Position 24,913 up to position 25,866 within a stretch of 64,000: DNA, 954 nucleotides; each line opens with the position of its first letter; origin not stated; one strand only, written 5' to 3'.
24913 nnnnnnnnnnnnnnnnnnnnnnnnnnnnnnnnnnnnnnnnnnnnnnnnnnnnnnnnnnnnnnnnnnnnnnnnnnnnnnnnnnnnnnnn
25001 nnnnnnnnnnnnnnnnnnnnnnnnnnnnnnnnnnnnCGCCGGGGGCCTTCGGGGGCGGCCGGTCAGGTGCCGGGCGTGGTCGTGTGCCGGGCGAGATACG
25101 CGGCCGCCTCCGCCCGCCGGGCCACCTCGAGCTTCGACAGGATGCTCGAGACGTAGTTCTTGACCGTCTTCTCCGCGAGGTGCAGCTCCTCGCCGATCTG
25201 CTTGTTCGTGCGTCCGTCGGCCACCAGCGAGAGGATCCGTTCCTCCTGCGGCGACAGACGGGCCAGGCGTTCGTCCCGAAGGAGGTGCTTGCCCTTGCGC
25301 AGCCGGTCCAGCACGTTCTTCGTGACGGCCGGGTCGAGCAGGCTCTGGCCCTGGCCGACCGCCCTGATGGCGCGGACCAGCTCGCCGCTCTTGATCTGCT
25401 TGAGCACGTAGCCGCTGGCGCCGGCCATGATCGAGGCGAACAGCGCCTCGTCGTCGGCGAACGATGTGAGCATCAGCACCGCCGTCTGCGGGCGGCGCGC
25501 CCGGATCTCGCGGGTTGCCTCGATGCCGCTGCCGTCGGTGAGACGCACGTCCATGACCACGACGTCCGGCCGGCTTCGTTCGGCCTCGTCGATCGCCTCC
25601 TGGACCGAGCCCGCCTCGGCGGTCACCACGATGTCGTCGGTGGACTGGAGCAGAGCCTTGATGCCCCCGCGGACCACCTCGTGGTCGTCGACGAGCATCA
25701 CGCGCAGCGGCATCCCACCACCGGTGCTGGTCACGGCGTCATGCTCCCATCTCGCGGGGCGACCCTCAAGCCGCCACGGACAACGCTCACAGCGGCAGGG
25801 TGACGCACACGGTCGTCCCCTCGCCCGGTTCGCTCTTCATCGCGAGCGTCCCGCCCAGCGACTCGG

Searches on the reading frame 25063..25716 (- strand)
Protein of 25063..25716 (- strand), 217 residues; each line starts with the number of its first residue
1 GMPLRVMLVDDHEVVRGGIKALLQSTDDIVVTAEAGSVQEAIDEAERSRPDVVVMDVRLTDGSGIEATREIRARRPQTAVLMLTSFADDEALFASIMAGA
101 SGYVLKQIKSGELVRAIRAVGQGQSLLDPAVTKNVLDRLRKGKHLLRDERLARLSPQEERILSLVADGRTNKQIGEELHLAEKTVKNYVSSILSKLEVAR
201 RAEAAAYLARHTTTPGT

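Call 7: search_protein_families(library=pfam, proteins=[window:25063-25713:-])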
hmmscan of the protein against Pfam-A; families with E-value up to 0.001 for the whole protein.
window:25063-25713:- (216 aa): 4 families
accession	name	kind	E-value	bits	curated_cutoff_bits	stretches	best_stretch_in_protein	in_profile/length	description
PF00072.30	Response_reg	-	7.4e-27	94.2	30.2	1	5-117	1-111/111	Response regulator receiver domain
PF00196.25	GerE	-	1.1e-17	63.8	23.5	1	152-206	2-56/57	Bacterial regulatory proteins, luxR family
PF08281.18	Sigma70_r4_2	-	7.7e-08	32.3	25.7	1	148-195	6-54/54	Sigma-70, region 4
PF04545.22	Sigma70_r4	-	0.00017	21.4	24.1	1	150-195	2-48/50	Sigma-70, region 4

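Call 13: search_solved_structures(query=window:25063-25713:-, show_alignments=1)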
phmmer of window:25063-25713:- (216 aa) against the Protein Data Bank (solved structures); distinct sequences matched with E-value up to 0.001: 236 (the best 60 are shown).
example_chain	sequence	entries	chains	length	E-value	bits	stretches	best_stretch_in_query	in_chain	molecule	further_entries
3c3w_A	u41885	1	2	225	1.3e-53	184.9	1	3-208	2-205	TWO COMPONENT TRANSCRIPTIONAL REGULATORY PROTEIN DEVR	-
5hev_A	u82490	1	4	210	7.6e-44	153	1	3-210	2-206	Response regulator protein VraR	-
7ve6_A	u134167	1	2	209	2.7e-42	148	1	1-211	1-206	Response regulator protein VraR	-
4gvp_A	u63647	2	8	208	6.2e-42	146.7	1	3-211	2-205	Response regulator protein vraR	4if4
1a04_A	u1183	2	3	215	2.8e-30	108.8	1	2-208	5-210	NITRATE/NITRITE RESPONSE REGULATOR PROTEIN NARL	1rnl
4ldz_A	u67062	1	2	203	7.3e-29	104.1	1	4-204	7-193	Transcriptional regulatory protein DesR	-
4yn8_A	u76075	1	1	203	1.1e-25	93.8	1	3-204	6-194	Response regulator ChrA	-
4zmr_A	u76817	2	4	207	5.3e-22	81.8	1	3-205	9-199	Response regulator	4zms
4hye_A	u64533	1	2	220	7.1e-22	81.4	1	3-205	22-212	Response regulator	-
3cz5_A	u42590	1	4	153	1.7e-21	80.1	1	3-141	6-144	Two-component response regulator, LuxR family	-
5f64_A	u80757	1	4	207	3.2e-18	69.4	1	4-200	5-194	Positive transcription regulator EvgA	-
8zwn_A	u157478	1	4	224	4.3e-18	69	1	4-200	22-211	DNA-binding transcriptional activator EvgA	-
4le0_A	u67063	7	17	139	4e-17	65.9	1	4-133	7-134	Transcriptional regulatory protein DesR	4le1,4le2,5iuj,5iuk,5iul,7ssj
6ekg_Y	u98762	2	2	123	5.6e-17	65.4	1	4-113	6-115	Chemotaxis protein CheY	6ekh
7ssi_C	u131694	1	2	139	7.6e-17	65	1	4-133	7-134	Transcriptional regulatory protein DesR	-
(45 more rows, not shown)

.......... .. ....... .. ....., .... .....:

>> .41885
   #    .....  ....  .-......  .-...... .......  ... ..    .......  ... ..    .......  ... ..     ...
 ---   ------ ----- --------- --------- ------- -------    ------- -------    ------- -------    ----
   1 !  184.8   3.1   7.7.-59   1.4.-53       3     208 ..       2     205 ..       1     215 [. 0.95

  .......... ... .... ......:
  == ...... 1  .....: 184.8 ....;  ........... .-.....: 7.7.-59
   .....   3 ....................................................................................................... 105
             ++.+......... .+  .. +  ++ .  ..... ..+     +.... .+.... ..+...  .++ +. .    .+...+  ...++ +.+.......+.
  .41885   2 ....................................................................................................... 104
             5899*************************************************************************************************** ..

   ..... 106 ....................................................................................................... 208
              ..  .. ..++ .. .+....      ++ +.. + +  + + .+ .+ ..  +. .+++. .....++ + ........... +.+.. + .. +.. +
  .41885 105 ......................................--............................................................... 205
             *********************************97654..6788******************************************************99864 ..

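Call 15: find_encoding_contigs(protein=window:25063-25716:-, flank=10000, max_places=6)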
Protein window:25063-25716:- (217 aa): no gene with exactly this product is on record in the collection.

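Call 16: find_encoding_contigs(protein=window:25063-25713:-, flank=10000, max_places=6)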
Protein window:25063-25713:- (216 aa): no gene with exactly this product is on record in the collection.

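Call 20: find_homologous_proteins(query=window:25063-25713:-, max_evalue=1e-40)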
Query window:25063-25713:- (216 aa): 7956 proteins with E <= 1e-40 among 8000 candidates; the best 120 are listed.
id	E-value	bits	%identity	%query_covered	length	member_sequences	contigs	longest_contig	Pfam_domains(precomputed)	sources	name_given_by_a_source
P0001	9.5e-128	441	100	100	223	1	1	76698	PF00196.26,PF08281.19,PF00072.31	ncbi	-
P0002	2.8e-126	437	99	100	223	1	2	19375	PF00196.26,PF08281.19,PF00072.31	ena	-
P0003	7.9e-124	429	97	100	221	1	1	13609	PF00196.26,PF08281.19,PF00072.31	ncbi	-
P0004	2.4e-123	427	96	100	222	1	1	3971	PF00196.26,PF08281.19,PF00072.31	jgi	jgi:two-component system response regulator DevR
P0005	9.4e-123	425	96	100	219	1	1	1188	PF00196.26,PF08281.19,PF00072.31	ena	-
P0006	2.9e-122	423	95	100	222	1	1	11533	PF00196.26,PF08281.19,PF00072.31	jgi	jgi:two-component system response regulator DevR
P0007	5.9e-121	419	95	100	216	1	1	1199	PF00196.26,PF08281.19,PF00072.31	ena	-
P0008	2.7e-120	417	97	97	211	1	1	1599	PF00196.26,PF08281.19,PF00072.31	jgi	jgi:DNA-binding NarL/FixJ family response regulator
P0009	9.0e-120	415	93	100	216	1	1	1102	PF00196.26,PF08281.19,PF00072.31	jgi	jgi:two-component system, NarL family, response regulator DevR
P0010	1.3e-118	411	92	100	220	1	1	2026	PF00196.26,PF08281.19,PF00072.31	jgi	-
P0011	1.8e-118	411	92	100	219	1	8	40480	PF00196.26,PF08281.19,PF00072.31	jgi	jgi:two-component system response regulator DevR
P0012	5.3e-118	410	94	98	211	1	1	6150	PF00196.26,PF08281.19,PF00072.31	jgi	jgi:DNA-binding NarL/FixJ family response regulator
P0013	5.8e-118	409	92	100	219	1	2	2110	PF00196.26,PF08281.19,PF00072.31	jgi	jgi:two-component system response regulator DevR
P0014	1.6e-117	408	94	97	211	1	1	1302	PF00196.26,PF08281.19,PF00072.31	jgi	jgi:DNA-binding NarL/FixJ family response regulator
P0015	1.6e-117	408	91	100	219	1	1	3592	PF00196.26,PF08281.19,PF00072.31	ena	-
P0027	2.3e-116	404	91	100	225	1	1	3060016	PF00196.26,PF08281.19,PF00072.31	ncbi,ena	-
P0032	6.8e-116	403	90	99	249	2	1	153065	PF00196.26,PF08281.19,PF00072.31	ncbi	-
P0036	6.5e-115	399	89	100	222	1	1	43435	PF00196.26,PF08281.19,PF00072.31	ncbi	-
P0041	8.9e-115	399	88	100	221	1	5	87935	PF00196.26,PF08281.19,PF00072.31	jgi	jgi:two-component system response regulator DevR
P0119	1.5e-113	395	87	100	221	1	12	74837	PF00196.26,PF08281.19,PF00072.31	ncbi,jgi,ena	jgi:two-component system response regulator DevR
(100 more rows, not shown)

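Call 21: find_encoding_contigs(protein=P0001, flank=10000, max_places=2)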
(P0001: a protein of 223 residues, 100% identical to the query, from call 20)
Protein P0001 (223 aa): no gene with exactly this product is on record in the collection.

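Call 22: find_encoding_contigs(protein=P0027, flank=10000, max_places=2)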
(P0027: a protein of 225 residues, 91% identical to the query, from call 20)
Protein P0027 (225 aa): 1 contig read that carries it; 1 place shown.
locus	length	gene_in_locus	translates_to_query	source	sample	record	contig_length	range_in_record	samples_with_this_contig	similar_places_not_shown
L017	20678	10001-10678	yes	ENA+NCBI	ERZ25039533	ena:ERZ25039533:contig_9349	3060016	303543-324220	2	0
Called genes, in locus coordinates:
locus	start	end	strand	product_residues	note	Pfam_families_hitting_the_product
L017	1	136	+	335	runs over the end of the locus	PF02424:ApbE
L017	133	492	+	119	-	-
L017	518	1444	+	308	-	PF02424:ApbE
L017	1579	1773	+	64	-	-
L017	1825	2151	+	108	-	-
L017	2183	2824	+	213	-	PF01794:Ferric_reduct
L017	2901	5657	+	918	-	PF13302:Acetyltransf_3 (weak), PF00583:Acetyltransf_1, PF13508:Acetyltransf_7 (weak), PF13380:CoA_binding_2, PF13607:Succ_CoA_lig, PF13549:ATP-grasp_5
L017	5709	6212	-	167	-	-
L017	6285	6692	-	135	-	PF02082:Rrf2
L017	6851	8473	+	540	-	PF01590:GAF, PF13185:GAF_2, PF01590:GAF, PF13185:GAF_2, PF13492:GAF_3, PF07730:HisKA_3, PF02518:HATPase_c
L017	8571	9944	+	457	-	PF02550:AcetylCoA_hydro, PF13336:AcetylCoA_hyd_C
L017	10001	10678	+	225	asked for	PF00072:Response_reg, PF08281:Sigma70_r4_2, PF00196:GerE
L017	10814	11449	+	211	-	PF07681:DoxX (faint)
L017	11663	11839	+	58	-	-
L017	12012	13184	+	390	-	PF01758:SBF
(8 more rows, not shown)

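Call 23: find_encoding_contigs(protein=P0032, flank=10000, max_places=2)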
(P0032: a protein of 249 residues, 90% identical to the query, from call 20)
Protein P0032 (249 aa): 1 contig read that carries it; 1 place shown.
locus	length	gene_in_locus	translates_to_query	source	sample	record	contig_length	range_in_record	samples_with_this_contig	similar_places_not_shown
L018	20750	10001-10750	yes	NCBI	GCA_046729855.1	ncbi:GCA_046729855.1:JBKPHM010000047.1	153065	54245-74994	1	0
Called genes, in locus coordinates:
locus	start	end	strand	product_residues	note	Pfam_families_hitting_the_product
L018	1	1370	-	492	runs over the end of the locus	PF00989:PAS (faint), PF08448:PAS_4, PF13426:PAS_9 (faint), PF08448:PAS_4 (weak), PF08447:PAS_3, PF00512:HisKA, PF02518:HATPase_c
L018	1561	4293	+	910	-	PF13302:Acetyltransf_3, PF00583:Acetyltransf_1, PF13508:Acetyltransf_7 (weak), PF02629:CoA_binding, PF13380:CoA_binding_2, PF13607:Succ_CoA_lig, PF19045:Ligase_CoA_2, PF13549:ATP-grasp_5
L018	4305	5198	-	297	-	PF00582:Usp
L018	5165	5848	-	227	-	PF00571:CBS, PF04972:BON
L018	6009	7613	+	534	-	PF13185:GAF_2, PF01590:GAF, PF13185:GAF_2, PF13492:GAF_3, PF07730:HisKA_3, PF02518:HATPase_c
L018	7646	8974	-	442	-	PF13473:Cupredoxin_1, PF23509:MSMEG_3727_PQQ-assoc (faint), PF00127:Copper-bind (faint), PF07731:Cu-oxidase_2, PF07732:Cu-oxidase_3, PF00394:Cu-oxidase, PF07731:Cu-oxidase_2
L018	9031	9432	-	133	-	-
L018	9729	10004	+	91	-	-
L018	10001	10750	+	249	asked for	PF00072:Response_reg, PF08281:Sigma70_r4_2 (weak), PF00196:GerE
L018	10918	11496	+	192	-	PF07681:DoxX (weak)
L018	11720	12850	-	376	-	PF05222:AlaDh_PNT_N, PF01262:AlaDh_PNT_C (faint)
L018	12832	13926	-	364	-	PF05222:AlaDh_PNT_N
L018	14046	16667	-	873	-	PF00330:Aconitase, PF00694:Aconitase_C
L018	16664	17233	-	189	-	PF03061:4HBT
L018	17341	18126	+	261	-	-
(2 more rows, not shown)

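Call 24: find_encoding_contigs(protein=P0041, flank=10000, max_places=3)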
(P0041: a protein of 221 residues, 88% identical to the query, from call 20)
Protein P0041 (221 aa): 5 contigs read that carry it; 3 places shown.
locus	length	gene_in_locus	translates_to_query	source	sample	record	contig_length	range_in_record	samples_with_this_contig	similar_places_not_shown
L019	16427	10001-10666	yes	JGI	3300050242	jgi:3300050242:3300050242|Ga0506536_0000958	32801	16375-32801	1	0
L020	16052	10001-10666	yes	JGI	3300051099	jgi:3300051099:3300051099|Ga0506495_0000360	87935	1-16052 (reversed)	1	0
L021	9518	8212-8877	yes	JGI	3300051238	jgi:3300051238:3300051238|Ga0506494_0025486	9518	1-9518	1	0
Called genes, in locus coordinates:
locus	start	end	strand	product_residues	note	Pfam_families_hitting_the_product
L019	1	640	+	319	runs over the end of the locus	PF04173:DoxD, PF00355:Rieske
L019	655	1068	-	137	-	PF00582:Usp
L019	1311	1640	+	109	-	-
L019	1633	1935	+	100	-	-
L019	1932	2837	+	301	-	PF02424:ApbE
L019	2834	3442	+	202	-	PF01794:Ferric_reduct (weak)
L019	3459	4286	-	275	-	PF00582:Usp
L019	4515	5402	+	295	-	PF01226:Form_Nir_trans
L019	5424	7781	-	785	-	PF00122:E1-E2_ATPase, PF00702:Hydrolase, PF08282:Hydrolase_3 (faint)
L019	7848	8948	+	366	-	PF01590:GAF, PF13185:GAF_2, PF07730:HisKA_3, PF02518:HATPase_c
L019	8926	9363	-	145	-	-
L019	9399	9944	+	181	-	-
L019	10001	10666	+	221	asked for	PF00072:Response_reg, PF08281:Sigma70_r4_2, PF00196:GerE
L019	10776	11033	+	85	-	-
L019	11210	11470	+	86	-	-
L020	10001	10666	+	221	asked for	PF00072:Response_reg, PF08281:Sigma70_r4_2, PF00196:GerE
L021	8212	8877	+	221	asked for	PF00072:Response_reg, PF08281:Sigma70_r4_2, PF00196:GerE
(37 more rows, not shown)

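Call 25: find_encoding_contigs(protein=P0119, flank=10000, max_places=4)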
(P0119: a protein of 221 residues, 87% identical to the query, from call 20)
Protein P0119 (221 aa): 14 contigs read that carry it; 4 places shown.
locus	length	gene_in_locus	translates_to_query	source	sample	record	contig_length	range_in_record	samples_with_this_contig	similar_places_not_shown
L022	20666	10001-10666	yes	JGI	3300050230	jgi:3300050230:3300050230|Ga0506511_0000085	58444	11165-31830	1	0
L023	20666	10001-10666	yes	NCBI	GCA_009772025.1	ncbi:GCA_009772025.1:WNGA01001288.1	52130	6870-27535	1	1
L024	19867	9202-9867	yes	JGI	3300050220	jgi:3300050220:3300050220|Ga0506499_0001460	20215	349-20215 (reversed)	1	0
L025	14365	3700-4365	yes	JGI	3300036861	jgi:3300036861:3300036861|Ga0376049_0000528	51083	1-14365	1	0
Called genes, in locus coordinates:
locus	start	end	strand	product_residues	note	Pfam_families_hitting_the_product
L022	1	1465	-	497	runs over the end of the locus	PF03816:LytR_cpsA_psr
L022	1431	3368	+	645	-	PF16177:ACAS_N, PF00501:AMP-binding, PF13193:AMP-binding_C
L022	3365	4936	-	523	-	PF00989:PAS (faint), PF08448:PAS_4, PF13426:PAS_9 (weak), PF08447:PAS_3, PF00512:HisKA, PF02518:HATPase_c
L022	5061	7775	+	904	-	PF13302:Acetyltransf_3, PF00583:Acetyltransf_1, PF13508:Acetyltransf_7 (weak), PF02629:CoA_binding, PF13380:CoA_binding_2, PF13607:Succ_CoA_lig, PF19045:Ligase_CoA_2, PF13549:ATP-grasp_5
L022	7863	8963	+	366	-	PF01590:GAF, PF13185:GAF_2, PF07730:HisKA_3, PF02518:HATPase_c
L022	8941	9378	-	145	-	-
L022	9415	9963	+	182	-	-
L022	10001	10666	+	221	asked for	PF00072:Response_reg, PF08281:Sigma70_r4_2, PF00196:GerE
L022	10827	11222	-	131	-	PF00571:CBS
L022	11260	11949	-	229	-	PF00929:RNase_T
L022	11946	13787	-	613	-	PF00027:cNMP_binding, PF00571:CBS, PF03445:DUF294, PF10335:DUF294_C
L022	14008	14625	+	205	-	-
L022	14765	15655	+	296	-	PF01226:Form_Nir_trans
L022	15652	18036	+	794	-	PF00122:E1-E2_ATPase, PF00702:Hydrolase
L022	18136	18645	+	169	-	PF12724:Flavodoxin_5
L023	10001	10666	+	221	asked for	PF00072:Response_reg, PF08281:Sigma70_r4_2, PF00196:GerE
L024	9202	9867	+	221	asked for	PF00072:Response_reg, PF08281:Sigma70_r4_2, PF00196:GerE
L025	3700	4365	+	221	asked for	PF00072:Response_reg, PF08281:Sigma70_r4_2, PF00196:GerE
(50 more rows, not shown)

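Call 26: find_encoding_contigs(protein=P0011, flank=10000, max_places=3)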
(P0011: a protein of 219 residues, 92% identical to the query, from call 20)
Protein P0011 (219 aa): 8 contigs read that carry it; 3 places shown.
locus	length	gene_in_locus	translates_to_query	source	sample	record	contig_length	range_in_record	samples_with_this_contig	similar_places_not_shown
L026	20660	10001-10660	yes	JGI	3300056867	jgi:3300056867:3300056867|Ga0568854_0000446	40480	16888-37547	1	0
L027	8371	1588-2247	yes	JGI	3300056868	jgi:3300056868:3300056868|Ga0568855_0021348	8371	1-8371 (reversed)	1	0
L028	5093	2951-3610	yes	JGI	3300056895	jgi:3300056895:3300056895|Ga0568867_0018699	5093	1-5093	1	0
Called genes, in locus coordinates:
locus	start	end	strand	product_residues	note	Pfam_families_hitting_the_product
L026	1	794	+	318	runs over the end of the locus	PF02424:ApbE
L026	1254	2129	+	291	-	PF02424:ApbE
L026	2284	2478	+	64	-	-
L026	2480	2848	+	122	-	-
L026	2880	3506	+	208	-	PF01794:Ferric_reduct (weak)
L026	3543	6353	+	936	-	PF13302:Acetyltransf_3 (faint), PF00583:Acetyltransf_1, PF13508:Acetyltransf_7 (weak), PF13380:CoA_binding_2 (weak), PF13607:Succ_CoA_lig, PF13549:ATP-grasp_5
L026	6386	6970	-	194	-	-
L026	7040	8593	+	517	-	PF01590:GAF, PF13185:GAF_2, PF13492:GAF_3, PF07730:HisKA_3, PF02518:HATPase_c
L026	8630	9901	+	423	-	PF02550:AcetylCoA_hydro, PF13336:AcetylCoA_hyd_C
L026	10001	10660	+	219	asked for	PF00072:Response_reg, PF08281:Sigma70_r4_2, PF00196:GerE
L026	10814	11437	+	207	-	PF07681:DoxX (faint)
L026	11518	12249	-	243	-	PF00072:Response_reg, PF00486:Trans_reg_C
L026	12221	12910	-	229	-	PF01895:PhoU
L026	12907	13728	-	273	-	PF00005:ABC_tran, PF02463:SMC_N, PF13401:AAA_22 (faint), PF13304:AAA_21 (weak)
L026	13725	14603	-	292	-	PF00528:BPD_transp_1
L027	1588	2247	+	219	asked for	PF00072:Response_reg, PF08281:Sigma70_r4_2, PF00196:GerE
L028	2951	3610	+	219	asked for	PF00072:Response_reg, PF08281:Sigma70_r4_2, PF00196:GerE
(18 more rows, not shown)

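Call 27: find_encoding_contigs(protein=P0036, flank=10000, max_places=2)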
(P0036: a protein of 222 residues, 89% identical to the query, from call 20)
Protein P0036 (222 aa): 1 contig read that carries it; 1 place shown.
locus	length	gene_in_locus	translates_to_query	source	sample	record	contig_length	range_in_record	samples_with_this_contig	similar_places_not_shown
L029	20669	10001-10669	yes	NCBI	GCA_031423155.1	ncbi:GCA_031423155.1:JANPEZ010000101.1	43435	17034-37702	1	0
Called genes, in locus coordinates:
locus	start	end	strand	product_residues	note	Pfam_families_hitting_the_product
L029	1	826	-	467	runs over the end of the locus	PF03816:LytR_cpsA_psr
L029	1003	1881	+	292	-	PF00072:Response_reg (faint), PF00990:GGDEF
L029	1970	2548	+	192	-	PF07638:Sigma70_ECF, PF04542:Sigma70_r2, PF08281:Sigma70_r4_2, PF04545:Sigma70_r4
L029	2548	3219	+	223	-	PF10099:RskA_C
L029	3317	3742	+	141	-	-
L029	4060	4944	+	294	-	PF02424:ApbE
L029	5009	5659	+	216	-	-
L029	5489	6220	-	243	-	PF00571:CBS, PF04972:BON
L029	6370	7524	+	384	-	PF01590:GAF, PF13185:GAF_2, PF07730:HisKA_3, PF02518:HATPase_c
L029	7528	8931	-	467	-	PF13473:Cupredoxin_1, PF00127:Copper-bind (faint), PF07731:Cu-oxidase_2 (weak), PF07732:Cu-oxidase_3, PF00394:Cu-oxidase, PF07731:Cu-oxidase_2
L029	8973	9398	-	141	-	-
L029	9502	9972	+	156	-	-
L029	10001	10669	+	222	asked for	PF00072:Response_reg, PF08281:Sigma70_r4_2 (weak), PF00196:GerE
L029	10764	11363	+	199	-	-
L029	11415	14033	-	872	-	PF00330:Aconitase, PF00694:Aconitase_C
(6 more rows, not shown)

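Call 39: find_encoding_contigs(protein=P0003, flank=10000, max_places=2)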
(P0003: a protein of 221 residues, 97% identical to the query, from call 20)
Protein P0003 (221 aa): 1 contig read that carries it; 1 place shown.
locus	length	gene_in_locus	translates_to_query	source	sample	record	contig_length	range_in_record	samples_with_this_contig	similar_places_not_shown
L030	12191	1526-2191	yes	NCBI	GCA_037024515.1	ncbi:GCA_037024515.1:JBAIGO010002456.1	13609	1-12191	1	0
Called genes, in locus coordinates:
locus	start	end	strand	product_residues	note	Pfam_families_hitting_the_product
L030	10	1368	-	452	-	PF13473:Cupredoxin_1, PF23509:MSMEG_3727_PQQ-assoc (faint), PF00127:Copper-bind (faint), PF06525:SoxE (faint), PF07732:Cu-oxidase_3, PF00394:Cu-oxidase, PF07731:Cu-oxidase_2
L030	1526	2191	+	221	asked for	PF00072:Response_reg, PF08281:Sigma70_r4_2, PF00196:GerE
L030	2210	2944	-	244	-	PF00072:Response_reg, PF00486:Trans_reg_C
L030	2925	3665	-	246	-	PF01895:PhoU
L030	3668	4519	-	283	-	PF20703:nSTAND1 (weak), PF00005:ABC_tran, PF02463:SMC_N, PF13304:AAA_21 (faint), PF13401:AAA_22 (faint)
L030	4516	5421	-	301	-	PF00528:BPD_transp_1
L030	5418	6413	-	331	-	PF00528:BPD_transp_1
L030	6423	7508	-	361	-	PF12849:PBP_like_2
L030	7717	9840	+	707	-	PF13089:PP_kinase_N, PF02503:PP_kinase, PF17941:PP_kinase_C_1, PF13091:PLDc_2 (faint), PF13090:PP_kinase_C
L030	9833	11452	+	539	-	PF01928:CYTH, PF05235:CHAD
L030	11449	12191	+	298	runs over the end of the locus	PF00293:NUDIX, PF00300:His_Phos_1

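Call 40: find_encoding_contigs(protein=P0006, flank=10000, max_places=2)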
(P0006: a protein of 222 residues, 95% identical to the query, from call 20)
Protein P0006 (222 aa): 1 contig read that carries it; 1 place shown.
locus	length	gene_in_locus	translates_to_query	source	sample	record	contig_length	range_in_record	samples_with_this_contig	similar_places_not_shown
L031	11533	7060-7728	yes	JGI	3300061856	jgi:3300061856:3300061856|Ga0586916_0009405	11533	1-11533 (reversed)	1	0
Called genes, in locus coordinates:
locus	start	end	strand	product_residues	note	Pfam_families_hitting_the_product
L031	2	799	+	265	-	?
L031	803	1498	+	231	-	PF07732:Cu-oxidase_3, PF00394:Cu-oxidase, PF07731:Cu-oxidase_2, PF07732:Cu-oxidase_3 (weak)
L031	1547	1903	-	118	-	-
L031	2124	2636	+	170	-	PF07617:DUF1579 (weak)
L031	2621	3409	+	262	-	-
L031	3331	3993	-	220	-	-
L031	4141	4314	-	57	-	-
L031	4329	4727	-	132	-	PF00582:Usp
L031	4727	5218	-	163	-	-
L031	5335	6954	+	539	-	PF01590:GAF, PF13185:GAF_2, PF13492:GAF_3 (faint), PF01590:GAF, PF13185:GAF_2, PF07730:HisKA_3, PF02518:HATPase_c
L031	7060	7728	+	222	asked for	PF00072:Response_reg, PF08281:Sigma70_r4_2 (weak), PF00196:GerE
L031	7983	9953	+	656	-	PF07494:Reg_prop (faint), PF08450:SGL (faint)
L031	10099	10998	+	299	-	PF00296:Bac_luciferase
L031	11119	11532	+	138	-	?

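Call 41: find_encoding_contigs(protein=P0002, flank=10000, max_places=2)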
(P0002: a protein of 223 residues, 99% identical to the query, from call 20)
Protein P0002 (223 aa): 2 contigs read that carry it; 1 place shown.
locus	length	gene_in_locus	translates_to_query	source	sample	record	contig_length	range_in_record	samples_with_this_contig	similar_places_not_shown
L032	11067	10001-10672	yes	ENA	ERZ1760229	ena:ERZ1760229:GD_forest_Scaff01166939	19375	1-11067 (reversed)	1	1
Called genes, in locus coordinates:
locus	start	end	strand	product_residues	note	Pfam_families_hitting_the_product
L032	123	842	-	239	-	PF00571:CBS, PF04972:BON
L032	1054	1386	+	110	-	-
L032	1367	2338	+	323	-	PF02424:ApbE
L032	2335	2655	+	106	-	-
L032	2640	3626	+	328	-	PF02424:ApbE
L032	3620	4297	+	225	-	PF01794:Ferric_reduct (weak)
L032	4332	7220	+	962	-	PF00583:Acetyltransf_1, PF02629:CoA_binding, PF13380:CoA_binding_2, PF13607:Succ_CoA_lig, PF19045:Ligase_CoA_2 (weak), PF13549:ATP-grasp_5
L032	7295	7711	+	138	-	-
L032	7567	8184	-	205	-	-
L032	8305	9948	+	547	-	PF01590:GAF, PF13185:GAF_2, PF13492:GAF_3 (faint), PF01590:GAF, PF13185:GAF_2, PF07730:HisKA_3, PF13581:HATPase_c_2 (faint), PF02518:HATPase_c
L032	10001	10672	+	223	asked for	PF00072:Response_reg, PF08281:Sigma70_r4_2, PF00196:GerE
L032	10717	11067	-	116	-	?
